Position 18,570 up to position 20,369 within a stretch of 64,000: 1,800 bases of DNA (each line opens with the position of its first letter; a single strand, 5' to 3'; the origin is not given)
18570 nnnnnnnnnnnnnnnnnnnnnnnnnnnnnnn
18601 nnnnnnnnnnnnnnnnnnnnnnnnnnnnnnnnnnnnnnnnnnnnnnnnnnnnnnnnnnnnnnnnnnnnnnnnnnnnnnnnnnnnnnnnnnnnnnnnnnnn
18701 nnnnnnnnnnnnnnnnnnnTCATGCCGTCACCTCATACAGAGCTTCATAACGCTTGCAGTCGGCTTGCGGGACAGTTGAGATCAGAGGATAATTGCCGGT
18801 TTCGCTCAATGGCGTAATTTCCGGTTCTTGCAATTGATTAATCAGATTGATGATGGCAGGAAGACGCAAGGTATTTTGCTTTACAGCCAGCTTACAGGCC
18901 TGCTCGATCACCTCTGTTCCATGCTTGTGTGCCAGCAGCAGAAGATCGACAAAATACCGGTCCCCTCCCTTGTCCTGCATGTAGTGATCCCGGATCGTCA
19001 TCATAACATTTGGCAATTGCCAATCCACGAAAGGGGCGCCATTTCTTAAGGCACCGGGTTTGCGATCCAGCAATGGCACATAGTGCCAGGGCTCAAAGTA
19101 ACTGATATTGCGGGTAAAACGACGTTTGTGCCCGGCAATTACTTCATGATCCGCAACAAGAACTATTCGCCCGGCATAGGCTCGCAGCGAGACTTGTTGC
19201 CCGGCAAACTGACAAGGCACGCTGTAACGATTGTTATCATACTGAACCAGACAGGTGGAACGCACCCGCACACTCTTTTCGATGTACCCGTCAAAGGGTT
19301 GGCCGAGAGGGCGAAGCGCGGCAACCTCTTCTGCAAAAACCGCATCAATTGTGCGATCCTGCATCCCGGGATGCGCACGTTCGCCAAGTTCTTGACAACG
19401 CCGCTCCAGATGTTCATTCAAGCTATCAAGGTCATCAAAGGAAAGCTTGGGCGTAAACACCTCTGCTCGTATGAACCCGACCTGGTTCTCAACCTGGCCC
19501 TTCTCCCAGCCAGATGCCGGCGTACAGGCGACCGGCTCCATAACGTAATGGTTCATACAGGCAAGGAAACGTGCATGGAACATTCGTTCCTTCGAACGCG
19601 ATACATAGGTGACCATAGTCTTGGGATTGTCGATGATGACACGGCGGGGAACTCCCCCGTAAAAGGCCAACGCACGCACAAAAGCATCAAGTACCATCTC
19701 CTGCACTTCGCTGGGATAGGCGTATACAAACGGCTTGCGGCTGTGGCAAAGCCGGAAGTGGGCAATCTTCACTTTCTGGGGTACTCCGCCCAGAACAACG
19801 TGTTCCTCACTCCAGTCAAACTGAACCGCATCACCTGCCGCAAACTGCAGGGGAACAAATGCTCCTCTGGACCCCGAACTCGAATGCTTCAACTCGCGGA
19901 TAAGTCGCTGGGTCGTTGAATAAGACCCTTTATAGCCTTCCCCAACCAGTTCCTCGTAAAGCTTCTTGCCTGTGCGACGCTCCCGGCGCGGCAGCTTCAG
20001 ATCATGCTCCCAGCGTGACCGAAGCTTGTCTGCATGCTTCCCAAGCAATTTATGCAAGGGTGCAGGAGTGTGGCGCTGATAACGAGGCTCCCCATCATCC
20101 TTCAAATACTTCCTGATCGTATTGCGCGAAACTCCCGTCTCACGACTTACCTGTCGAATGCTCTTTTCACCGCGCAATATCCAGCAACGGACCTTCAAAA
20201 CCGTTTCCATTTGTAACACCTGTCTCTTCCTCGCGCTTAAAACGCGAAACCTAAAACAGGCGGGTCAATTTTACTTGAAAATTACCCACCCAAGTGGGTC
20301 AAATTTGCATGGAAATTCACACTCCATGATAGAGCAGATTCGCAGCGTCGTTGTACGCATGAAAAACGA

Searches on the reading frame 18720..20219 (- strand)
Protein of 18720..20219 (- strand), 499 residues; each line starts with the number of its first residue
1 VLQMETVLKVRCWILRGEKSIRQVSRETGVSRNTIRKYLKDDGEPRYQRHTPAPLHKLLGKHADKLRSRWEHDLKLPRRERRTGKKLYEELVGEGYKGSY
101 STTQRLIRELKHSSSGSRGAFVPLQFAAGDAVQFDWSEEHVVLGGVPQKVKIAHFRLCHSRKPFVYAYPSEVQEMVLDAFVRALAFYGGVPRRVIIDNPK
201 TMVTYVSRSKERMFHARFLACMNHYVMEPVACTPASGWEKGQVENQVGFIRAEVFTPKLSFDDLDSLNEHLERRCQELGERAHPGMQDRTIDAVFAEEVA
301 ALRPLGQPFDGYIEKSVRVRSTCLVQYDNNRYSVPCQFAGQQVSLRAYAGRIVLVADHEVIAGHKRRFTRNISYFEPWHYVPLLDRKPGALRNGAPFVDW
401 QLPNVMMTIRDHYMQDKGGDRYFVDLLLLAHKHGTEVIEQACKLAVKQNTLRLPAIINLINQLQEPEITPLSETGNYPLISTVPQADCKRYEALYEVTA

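Call 79: search_protein_families(library=pfam, proteins=[window:18720-20219:-], max_evalue=0.00001)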
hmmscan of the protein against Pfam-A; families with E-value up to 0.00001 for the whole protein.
window:18720-20219:- (499 aa): 2 families
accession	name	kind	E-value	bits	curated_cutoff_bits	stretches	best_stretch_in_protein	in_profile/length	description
PF22483.2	Mu-transpos_C_2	-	9e-19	67.4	27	1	307-371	4-68/73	Mu transposase, C-terminal domain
PF00665.32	rve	-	6.7e-07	30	32.6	1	144-234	20-99/102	Integrase core domain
